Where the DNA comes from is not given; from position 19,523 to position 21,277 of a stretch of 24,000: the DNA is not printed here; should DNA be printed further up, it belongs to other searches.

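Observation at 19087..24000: Translationally coupled SMC/Rad50-like ATPase plus two partner proteins: candidate condensin-like (Mks/Wadjet-like) or ABC-three-component defence module with non-canonical gene order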

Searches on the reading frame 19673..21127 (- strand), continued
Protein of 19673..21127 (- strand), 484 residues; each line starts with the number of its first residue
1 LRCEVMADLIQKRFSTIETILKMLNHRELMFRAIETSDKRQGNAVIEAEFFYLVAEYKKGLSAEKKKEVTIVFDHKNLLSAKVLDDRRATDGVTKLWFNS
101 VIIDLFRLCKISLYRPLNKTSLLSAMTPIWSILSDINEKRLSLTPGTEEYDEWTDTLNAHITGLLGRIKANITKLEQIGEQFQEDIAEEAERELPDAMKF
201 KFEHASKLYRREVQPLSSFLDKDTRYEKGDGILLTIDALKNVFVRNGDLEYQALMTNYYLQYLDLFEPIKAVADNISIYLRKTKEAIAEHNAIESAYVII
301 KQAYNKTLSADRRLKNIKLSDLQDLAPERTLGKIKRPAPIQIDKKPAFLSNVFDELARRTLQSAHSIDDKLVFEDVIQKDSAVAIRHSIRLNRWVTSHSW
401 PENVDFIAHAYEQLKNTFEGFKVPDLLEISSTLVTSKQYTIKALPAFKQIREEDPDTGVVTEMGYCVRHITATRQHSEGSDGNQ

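Call 36: predict_structure(alignment_id=A1)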
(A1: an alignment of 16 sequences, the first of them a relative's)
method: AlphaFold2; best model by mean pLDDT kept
length: 479 residues; sequences in the alignment: 16
mean_pLDDT: 73.8   pTM: 0.40
mean pLDDT of the five models: 73.8, 68.9, 68.2, 67.6, 60.8
residues with pLDDT >= 90: 45; 70-90: 285; 50-70: 95; < 50: 54
segments of 3 or more residues with pLDDT < 50: 1-5, 106-110, 320-339, 355-363, 470-479
pLDDT, mean of each block of 10 residues (from residue 1): 50 83 86 77 89 86 89 86 64 82 54 75 92 89 89 87 78 75 58 72 79 83 86 90 86 81 76 73 66 62 51 55 38 40 54 47 51 68 84 88 91 85 85 84 83 79 80 34
secondary structure, 60 per line:
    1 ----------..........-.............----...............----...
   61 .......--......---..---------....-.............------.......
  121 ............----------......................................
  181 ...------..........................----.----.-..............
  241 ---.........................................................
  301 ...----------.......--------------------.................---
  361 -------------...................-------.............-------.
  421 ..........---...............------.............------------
elements in order: H11-20 H22-34 E39-41 H42-53 H58-67 H70-75 E90-93 H95-107 H114-132 H143-183 H190-215 H227-240 H244-303 H314-320 H341-357 H374-392 H401-412 H420-430 E434-448 E455-467

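Call 41: fold_search(model_id=the predicted structure, library=pdb)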
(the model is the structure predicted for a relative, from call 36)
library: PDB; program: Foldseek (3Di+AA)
matches with E <= 10: 302; with E <= 0.001: 0
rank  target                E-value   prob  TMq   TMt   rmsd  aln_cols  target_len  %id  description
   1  9gm7_C                1.8e-03  1.00  0.32  0.34  41.3       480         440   13  MukBEF in a nucleotide-bound state with open neck gate (monomer) (released 2025-03-26)
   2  9gm7_D                1.7e-02  1.00  0.31  0.45   8.5       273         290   15  MukBEF in a nucleotide-bound state with open neck gate (monomer) (released 2025-03-26)
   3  9gmb_D                3.6e-02  1.00  0.31  0.45   8.2       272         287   13  MukEF in complex with the phage protein gp5.9 (released 2025-03-26)
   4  9gm9_D                4.5e-02  1.00  0.31  0.41   8.7       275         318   14  MukBEF in a DNA capture state (released 2025-03-26)
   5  9qe0_E                5.0e-02  0.75  0.24  0.24  31.9       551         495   10  Neobacillus vireti Wadjet-II JetABC dimer (released 2025-06-25)
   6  3rpu_X                1.4e-01  0.96  0.30  0.41  13.7       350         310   10  Crystal structure of the MukE-MukF complex (released 2012-03-14)
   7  3euh_B                1.4e-01  0.92  0.27  0.35  14.1       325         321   11  Crystal Structure of the MukE-MukF Complex (released 2009-01-20)
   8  6h2f_E                2.0e-01  0.16  0.13  0.18  41.9       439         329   10  Structure of the pre-pore AhlB of the tripartite alpha-pore forming toxin, AHL, from Aeromonas hydrophila. (released 2019-07-10)
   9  6h2f_C                3.0e-01  0.14  0.13  0.17  42.9       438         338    8  Structure of the pre-pore AhlB of the tripartite alpha-pore forming toxin, AHL, from Aeromonas hydrophila. (released 2019-07-10)
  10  6grj_H                3.4e-01  0.10  0.11  0.14  42.8       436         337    9  Structure of the AhlB pore of the tripartite alpha-pore forming toxin, AHL, from Aeromonas hydrophila. (released 2019-07-03)
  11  6h2f_A                4.1e-01  0.11  0.12  0.17  41.8       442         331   10  Structure of the pre-pore AhlB of the tripartite alpha-pore forming toxin, AHL, from Aeromonas hydrophila. (released 2019-07-10)
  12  6h2f_F                4.8e-01  0.11  0.12  0.15  46.3       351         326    8  Structure of the pre-pore AhlB of the tripartite alpha-pore forming toxin, AHL, from Aeromonas hydrophila. (released 2019-07-10)
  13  6grj_E                4.8e-01  0.09  0.12  0.15  43.0       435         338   10  Structure of the AhlB pore of the tripartite alpha-pore forming toxin, AHL, from Aeromonas hydrophila. (released 2019-07-03)
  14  6xns_B                5.2e-01  0.23  0.18  0.25  26.3       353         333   16  C3_crown-05 (released 2020-12-23)
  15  6grj_B                5.7e-01  0.10  0.12  0.16  46.1       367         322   10  Structure of the AhlB pore of the tripartite alpha-pore forming toxin, AHL, from Aeromonas hydrophila. (released 2019-07-03)
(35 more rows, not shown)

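Call 48: predict_structure(alignment_id=A3)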
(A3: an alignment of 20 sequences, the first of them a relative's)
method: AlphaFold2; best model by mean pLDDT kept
length: 978 residues; sequences in the alignment: 20
mean_pLDDT: 76.9   pTM: 0.46
mean pLDDT of the five models: 76.9, 76.2, 74.6, 70.9, 70.8
residues with pLDDT >= 90: 51; 70-90: 705; 50-70: 166; < 50: 56
segments of 3 or more residues with pLDDT < 50: 1-3, 32-41, 71-77, 939-951, 957-978
pLDDT, mean of each block of 10 residues (from residue 1): 62 82 72 42 63 82 56 48 79 89 81 91 89 92 74 81 92 89 85 80 76 73 68 78 64 83 85 84 86 88 88 85 83 85 87 87 84 75 81 81 77 83 78 75 84 82 79 86 83 80 65 80 81 59 81 84 86 88 89 89 87 86 88 86 83 78 89 87 87 81 72 87 85 85 83 87 76 70 86 76 66 80 73 80 80 69 72 70 58 61 66 60 62 58 39 48 36 34
secondary structure, 60 per line:
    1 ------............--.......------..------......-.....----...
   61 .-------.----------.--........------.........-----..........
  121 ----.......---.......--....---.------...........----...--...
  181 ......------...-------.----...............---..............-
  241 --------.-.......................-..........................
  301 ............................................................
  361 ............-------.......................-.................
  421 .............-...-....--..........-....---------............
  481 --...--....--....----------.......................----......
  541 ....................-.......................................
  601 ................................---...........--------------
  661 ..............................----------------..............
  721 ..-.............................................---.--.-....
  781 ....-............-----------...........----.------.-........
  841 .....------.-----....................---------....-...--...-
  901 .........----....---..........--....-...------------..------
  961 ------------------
elements in order (helices of 4 or more, strands of 3 or more residues): E7-18 E21-27 H42-47 H49-53 H83-90 E97-105 E111-120 E125-131 H135-141 H158-168 E173-175 H178-186 H208-222 H226-239 H251-273 H275-372 H380-402 H404-433 H439-442 H445-454 H456-459 H469-480 E483-485 E488-491 E494-497 H508-530 H535-560 H562-632 H636-646 H661-690 H707-722 H724-768 E777-784 H786-797 H809-819 H833-836 E837-845 H858-876 E887-890 H901-909 E914-917 H921-930 E933-936

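Call 50: fold_search(model_id=the predicted structure, library=pdb)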
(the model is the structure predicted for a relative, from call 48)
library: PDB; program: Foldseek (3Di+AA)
matches with E <= 10: 446; with E <= 0.001: 30
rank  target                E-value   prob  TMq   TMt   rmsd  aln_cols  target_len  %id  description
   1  9gm6_A                2.0e-15  1.00  0.24  0.21  35.8      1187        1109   12  MukBEF in a nucleotide-bound state with open neck gate (heads core) (released 2025-03-26)
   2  9gm9_A                4.6e-15  1.00  0.27  0.27  31.2      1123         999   12  MukBEF in a DNA capture state (released 2025-03-26)
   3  9gm6_B                5.5e-15  1.00  0.27  0.23  38.8      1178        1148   15  MukBEF in a nucleotide-bound state with open neck gate (heads core) (released 2025-03-26)
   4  7nyw_B                1.9e-14  1.00  0.33  0.36  25.5       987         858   13  Cryo-EM structure of the MukBEF-MatP-DNA head module (released 2021-07-07)
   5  9qe0_A                1.1e-12  1.00  0.25  0.19  43.6      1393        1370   11  Neobacillus vireti Wadjet-II JetABC dimer (released 2025-06-25)
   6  7nyx_A                1.4e-12  1.00  0.28  0.20  72.1      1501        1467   12  Cryo-EM structure of the MukBEF-MatP-DNA monomer (closed conformation) (released 2021-07-07)
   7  9gm7_A                8.6e-12  1.00  0.24  0.17  64.2      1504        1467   12  MukBEF in a nucleotide-bound state with open neck gate (monomer) (released 2025-03-26)
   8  7nyw_A                1.0e-11  1.00  0.31  0.42  36.8       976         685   12  Cryo-EM structure of the MukBEF-MatP-DNA head module (released 2021-07-07)
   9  7qcd_A                3.5e-11  1.00  0.20  0.19  106.7      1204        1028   13  CryoEM structure of the Smc5/6-holocomplex (composite structure) (released 2022-09-21)
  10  9qe0_B                8.9e-11  1.00  0.25  0.19  40.8      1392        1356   11  Neobacillus vireti Wadjet-II JetABC dimer (released 2025-06-25)
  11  8dk2_D                1.2e-10  1.00  0.24  0.30  45.6       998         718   13  CryoEM structure of Pseudomonas aeruginosa PA14 JetABC in an unclamped state trapped in ATP dependent dimeric form (released 2022-10-05)
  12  6yvu_B                2.6e-10  1.00  0.20  0.17  83.5      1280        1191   11  Condensin complex from S.cerevisiae ATP-free apo non-engaged state (released 2020-07-15)
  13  7zr1_C                5.9e-10  1.00  0.17  0.20  79.5       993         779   12  Chaetomium thermophilum Mre11-Rad50-Nbs1 complex bound to ATPyS (composite structure) (released 2023-01-11)
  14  9qxu_A                1.1e-09  1.00  0.25  0.31  42.4      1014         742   12  JetABC DNA loaded state monomer (open) (released 2025-10-01)
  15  9qxx_B                1.3e-09  1.00  0.28  0.36  43.6      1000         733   12  JetABC DNA loaded state dimer (released 2025-10-01)
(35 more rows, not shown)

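Call 51: find_encoding_contigs(protein=P0079, flank=8000, max_places=3)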
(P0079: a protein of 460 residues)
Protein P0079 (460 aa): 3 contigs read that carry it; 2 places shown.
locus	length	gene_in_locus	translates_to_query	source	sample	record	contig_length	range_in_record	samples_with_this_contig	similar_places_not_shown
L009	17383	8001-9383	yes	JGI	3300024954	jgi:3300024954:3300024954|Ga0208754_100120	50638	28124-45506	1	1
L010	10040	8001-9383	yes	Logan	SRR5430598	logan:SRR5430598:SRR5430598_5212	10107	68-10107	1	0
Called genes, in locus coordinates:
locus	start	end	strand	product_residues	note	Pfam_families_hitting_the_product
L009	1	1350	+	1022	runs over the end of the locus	PF00873:ACR_tran, PF03176:MMPL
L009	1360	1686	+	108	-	PF00543:P-II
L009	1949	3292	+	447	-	PF04966:OprB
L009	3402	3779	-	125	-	PF02452:PemK_toxin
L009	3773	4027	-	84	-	PF04014:MazE_antitoxin (weak)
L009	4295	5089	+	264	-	-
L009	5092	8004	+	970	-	PF13175:AAA_15, PF28007:MksF (faint)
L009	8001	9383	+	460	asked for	-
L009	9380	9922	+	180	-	PF21980:MksE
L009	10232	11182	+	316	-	PF02535:Zip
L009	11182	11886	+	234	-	PF01169:GDT1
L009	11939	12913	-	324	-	PF03255:ACCA, PF01039:Carboxyl_trans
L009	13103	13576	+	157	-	PF01242:PTPS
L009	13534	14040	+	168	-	PF06853:DUF1249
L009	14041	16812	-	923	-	PF00012:HSP70, PF12531:DUF3731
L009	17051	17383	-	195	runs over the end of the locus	PF13761:DUF4166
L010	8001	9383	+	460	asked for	-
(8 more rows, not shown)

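Call 52: find_encoding_contigs(protein=P0052, flank=8000, max_places=3)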
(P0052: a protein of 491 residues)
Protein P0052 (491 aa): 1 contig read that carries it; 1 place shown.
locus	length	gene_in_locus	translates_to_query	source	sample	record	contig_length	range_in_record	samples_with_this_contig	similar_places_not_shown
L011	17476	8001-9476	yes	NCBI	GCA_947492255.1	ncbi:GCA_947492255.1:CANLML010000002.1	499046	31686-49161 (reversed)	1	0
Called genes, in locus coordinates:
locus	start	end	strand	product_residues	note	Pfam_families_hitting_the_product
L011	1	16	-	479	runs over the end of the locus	PF01966:HD (weak), PF13286:HD_assoc (faint)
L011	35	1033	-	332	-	PF01063:Aminotran_4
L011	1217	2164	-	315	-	PF00440:TetR_N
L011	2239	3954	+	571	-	PF00664:ABC_membrane, PF00005:ABC_tran, PF02463:SMC_N (weak)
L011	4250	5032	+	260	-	-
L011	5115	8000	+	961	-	-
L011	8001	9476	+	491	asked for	-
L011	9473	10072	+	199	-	PF21980:MksE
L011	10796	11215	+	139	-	-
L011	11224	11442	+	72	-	-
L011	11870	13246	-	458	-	PF00079:Serpin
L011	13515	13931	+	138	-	PF08818:DUF1801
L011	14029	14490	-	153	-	PF20598:DUF6795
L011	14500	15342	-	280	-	-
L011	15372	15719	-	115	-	-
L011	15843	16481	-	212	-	PF04299:FMN_bind_2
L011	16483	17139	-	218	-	PF13302:Acetyltransf_3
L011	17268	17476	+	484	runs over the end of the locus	PF00392:GntR, PF00155:Aminotran_1_2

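Call 55: search_protein_families(library=pfam, proteins=[L009:4295-5089:+, L011:4250-5032:+, L004:6301-7086:+, L009:5092-8004:+, L011:5115-8000:+, L009:9380-9922:+, L011:9473-10072:+], max_evalue=0.01)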
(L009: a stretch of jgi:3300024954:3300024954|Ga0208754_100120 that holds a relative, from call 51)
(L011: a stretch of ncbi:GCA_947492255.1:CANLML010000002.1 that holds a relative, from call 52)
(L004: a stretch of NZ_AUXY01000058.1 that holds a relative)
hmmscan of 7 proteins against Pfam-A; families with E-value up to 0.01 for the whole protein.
L009:4295-5089:+ (264 aa): 0 families

L011:4250-5032:+ (260 aa): 0 families

L004:6301-7086:+ (261 aa): 3 families
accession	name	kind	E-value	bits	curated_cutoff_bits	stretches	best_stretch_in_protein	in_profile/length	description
PF09983.15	JetD_C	-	1.4e-08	34.8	22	1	109-253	29-168/179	Wadjet protein JetD, C-terminal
PF23947.1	DUF7281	-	5.5e-07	29.8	27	1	115-258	36-177/183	Domain of unknown function (DUF7281)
PF13155.12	Toprim_2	-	0.0019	19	22.1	1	144-197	13-67/88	Toprim-like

L009:5092-8004:+ (970 aa): 2 families
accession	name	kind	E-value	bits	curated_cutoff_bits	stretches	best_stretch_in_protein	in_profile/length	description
PF13175.12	AAA_15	-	1.4e-11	45.1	32.1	1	28-428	16-287/374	AAA ATPase domain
PF13304.12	AAA_21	-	0.004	17.7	27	1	38-80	3-47/304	AAA domain, putative AbiEii toxin, Type IV TA system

L011:5115-8000:+ (961 aa): 1 family
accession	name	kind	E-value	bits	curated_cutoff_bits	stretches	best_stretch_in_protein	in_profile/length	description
PF04864.19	Alliinase_C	-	0.0041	16.5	22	0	217-306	228-312/363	Allinase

L009:9380-9922:+ (180 aa): 1 family
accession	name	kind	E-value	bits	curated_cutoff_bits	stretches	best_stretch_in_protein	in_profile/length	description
PF21980.2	MksE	-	6e-17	62.9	27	1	6-176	2-162/163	Condensin complex protein MksE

L011:9473-10072:+ (199 aa): 1 family
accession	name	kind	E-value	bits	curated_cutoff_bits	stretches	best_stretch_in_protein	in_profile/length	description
PF21980.2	MksE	-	8.7e-14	52.6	27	1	22-188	3-159/163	Condensin complex protein MksE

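Call 56: find_homologous_proteins(query=A4, max_evalue=0.001)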
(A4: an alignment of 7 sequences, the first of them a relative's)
Query A4 (7 sequences) (261 aa, profile of the alignment): 36 proteins with E <= 0.001 among 4356 candidates.
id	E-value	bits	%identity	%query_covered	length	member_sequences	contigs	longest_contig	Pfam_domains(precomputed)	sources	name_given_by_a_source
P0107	1.3e-112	394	90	100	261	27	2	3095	PF09983.16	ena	-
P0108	9.0e-111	388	39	99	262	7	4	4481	PF09983.16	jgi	-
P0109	8.4e-103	361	81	100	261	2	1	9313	PF23947.2,PF09983.16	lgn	-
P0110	1.6e-101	357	40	99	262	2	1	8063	PF09983.16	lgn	-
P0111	1.2e-100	354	24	98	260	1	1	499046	-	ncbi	-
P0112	1.1e-89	318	41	99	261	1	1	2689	-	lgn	-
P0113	4.7e-88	313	51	99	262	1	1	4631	PF09983.16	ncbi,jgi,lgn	ncbi:MAG: hypothetical protein ACI9JN_002835 [Bacteroidia bacterium]|jgi:hypothetical protein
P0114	6.0e-88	313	41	99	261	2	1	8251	-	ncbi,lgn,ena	-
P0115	7.0e-86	306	49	98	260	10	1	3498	PF09983.16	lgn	-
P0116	1.2e-83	299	48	99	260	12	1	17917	PF09983.16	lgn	-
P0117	1.8e-83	298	50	98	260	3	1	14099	PF09983.16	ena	-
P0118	3.3e-83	297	47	100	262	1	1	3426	PF09983.16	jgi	jgi:hypothetical protein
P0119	6.1e-83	296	47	98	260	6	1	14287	PF09983.16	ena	-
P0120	7.3e-83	296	50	98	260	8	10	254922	PF09983.16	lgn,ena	-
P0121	1.2e-82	295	77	100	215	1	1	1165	-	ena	-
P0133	1.8e-50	190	24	100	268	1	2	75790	-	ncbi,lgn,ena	-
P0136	3.5e-50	189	27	100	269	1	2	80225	PF23947.2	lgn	-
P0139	6.2e-48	182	26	81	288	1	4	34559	-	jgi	jgi:hypothetical protein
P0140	7.6e-48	181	25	82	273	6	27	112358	-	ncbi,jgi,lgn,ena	ncbi:MAG: hypothetical protein ACI8ZZ_000816 [Gammaproteobacteria bacterium]|jgi:hypothetical protei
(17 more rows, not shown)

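Call 58: find_encoding_contigs(protein=P0140, flank=8000, max_places=3)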
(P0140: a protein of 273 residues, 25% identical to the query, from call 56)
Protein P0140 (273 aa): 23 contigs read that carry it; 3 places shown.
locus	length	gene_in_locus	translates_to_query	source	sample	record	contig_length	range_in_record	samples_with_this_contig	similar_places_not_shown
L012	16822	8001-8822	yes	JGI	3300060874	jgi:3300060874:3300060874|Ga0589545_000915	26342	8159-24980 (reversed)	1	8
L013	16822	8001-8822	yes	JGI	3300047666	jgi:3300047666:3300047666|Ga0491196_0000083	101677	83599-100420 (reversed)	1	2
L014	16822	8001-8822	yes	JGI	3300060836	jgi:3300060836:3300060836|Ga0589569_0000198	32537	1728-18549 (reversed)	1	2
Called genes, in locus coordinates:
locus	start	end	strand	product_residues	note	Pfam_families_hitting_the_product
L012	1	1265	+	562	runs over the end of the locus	PF13188:PAS_8 (faint), PF08448:PAS_4 (faint), PF13426:PAS_9, PF00989:PAS (weak), PF13426:PAS_9, PF08447:PAS_3, PF02518:HATPase_c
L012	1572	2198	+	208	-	PF00072:Response_reg, PF00196:GerE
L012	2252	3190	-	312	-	PF00332:Glyco_hydro_17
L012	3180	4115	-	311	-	PF00332:Glyco_hydro_17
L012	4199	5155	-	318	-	-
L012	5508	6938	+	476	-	PF07690:MFS_1, PF13347:MFS_2, PF07690:MFS_1 (weak)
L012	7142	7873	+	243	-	PF01757:Acyl_transf_3 (faint), PF07786:HGSNAT_cat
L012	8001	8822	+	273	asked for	-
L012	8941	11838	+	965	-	-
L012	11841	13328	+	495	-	-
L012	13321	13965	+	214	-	PF21980:MksE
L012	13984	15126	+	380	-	PF00149:Metallophos, PF12850:Metallophos_2 (weak), PF12320:SbcD_C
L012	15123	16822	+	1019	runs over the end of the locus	PF02463:SMC_N (faint), PF13476:AAA_23, PF13555:AAA_29 (weak), PF13558:SbcC_Walker_B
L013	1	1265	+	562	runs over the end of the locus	PF13188:PAS_8 (faint), PF08448:PAS_4 (faint), PF13426:PAS_9, PF00989:PAS (weak), PF13426:PAS_9, PF08447:PAS_3, PF02518:HATPase_c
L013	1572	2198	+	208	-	PF00072:Response_reg, PF00196:GerE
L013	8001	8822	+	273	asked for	-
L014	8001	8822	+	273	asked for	-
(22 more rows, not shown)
